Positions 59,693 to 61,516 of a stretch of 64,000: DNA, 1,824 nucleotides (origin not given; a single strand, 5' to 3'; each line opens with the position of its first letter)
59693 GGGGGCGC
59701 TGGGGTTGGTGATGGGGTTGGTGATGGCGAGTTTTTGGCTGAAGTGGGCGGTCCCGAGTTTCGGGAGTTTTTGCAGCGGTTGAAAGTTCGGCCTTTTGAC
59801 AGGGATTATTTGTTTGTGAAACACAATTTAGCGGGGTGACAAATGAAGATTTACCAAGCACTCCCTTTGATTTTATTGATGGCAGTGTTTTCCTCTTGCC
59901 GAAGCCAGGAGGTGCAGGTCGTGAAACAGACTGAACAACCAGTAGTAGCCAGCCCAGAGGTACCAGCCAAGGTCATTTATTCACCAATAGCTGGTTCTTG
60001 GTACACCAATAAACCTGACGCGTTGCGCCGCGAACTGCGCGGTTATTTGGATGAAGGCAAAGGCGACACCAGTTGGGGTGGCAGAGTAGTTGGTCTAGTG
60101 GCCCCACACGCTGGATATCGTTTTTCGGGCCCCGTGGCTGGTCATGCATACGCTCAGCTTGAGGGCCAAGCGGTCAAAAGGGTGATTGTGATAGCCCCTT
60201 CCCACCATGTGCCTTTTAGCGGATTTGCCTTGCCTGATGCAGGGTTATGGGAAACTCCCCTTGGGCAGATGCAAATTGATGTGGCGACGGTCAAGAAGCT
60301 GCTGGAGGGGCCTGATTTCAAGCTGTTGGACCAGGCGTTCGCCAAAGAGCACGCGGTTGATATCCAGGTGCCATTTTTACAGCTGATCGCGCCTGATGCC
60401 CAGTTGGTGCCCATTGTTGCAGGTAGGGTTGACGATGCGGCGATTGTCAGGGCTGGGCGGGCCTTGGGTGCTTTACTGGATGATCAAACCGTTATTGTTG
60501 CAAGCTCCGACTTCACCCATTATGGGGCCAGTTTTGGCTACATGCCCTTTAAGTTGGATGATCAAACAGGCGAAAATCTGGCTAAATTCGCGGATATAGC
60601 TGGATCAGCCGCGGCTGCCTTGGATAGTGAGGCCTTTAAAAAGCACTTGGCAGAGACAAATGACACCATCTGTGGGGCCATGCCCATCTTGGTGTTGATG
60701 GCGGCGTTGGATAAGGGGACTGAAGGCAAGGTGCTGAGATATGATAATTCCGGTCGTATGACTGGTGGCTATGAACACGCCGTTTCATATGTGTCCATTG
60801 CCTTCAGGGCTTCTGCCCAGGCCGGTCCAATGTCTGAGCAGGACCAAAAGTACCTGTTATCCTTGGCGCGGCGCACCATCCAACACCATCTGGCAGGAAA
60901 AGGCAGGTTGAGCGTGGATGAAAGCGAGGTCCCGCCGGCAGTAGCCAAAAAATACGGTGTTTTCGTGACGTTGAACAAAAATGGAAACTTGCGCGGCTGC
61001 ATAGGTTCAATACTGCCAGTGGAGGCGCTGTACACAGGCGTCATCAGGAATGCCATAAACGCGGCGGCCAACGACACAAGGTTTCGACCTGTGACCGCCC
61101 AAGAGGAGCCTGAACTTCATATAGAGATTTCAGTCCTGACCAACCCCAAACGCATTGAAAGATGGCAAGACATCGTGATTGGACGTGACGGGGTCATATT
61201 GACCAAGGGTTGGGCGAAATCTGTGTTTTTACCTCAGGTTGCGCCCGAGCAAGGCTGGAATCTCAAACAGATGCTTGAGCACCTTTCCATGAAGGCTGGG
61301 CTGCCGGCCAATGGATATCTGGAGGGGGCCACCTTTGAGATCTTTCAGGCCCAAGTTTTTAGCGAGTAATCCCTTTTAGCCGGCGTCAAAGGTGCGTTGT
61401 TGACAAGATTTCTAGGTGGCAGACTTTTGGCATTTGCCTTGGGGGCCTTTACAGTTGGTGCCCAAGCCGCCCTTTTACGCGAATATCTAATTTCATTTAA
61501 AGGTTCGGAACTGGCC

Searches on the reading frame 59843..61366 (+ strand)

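Call 35: search_protein_families(library=pfam, proteins=[window:59843-61366:+], max_evalue=0.0001)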
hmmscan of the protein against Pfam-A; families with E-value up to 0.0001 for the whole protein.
window:59843-61366:+ (508 aa): 3 families
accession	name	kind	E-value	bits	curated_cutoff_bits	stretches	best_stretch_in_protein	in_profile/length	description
PF01875.22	Memo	-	8.9e-58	196.1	27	1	49-319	4-268/269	Memo-like protein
PF01871.22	AMMECR1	-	1.6e-50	171.3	25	1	340-506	2-168/168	AMMECR1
PF20432.4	Xre-like-HTH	-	3.2e-05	24.6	25.8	1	320-362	14-56/63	Antitoxin Xre-like helix-turn-helix domain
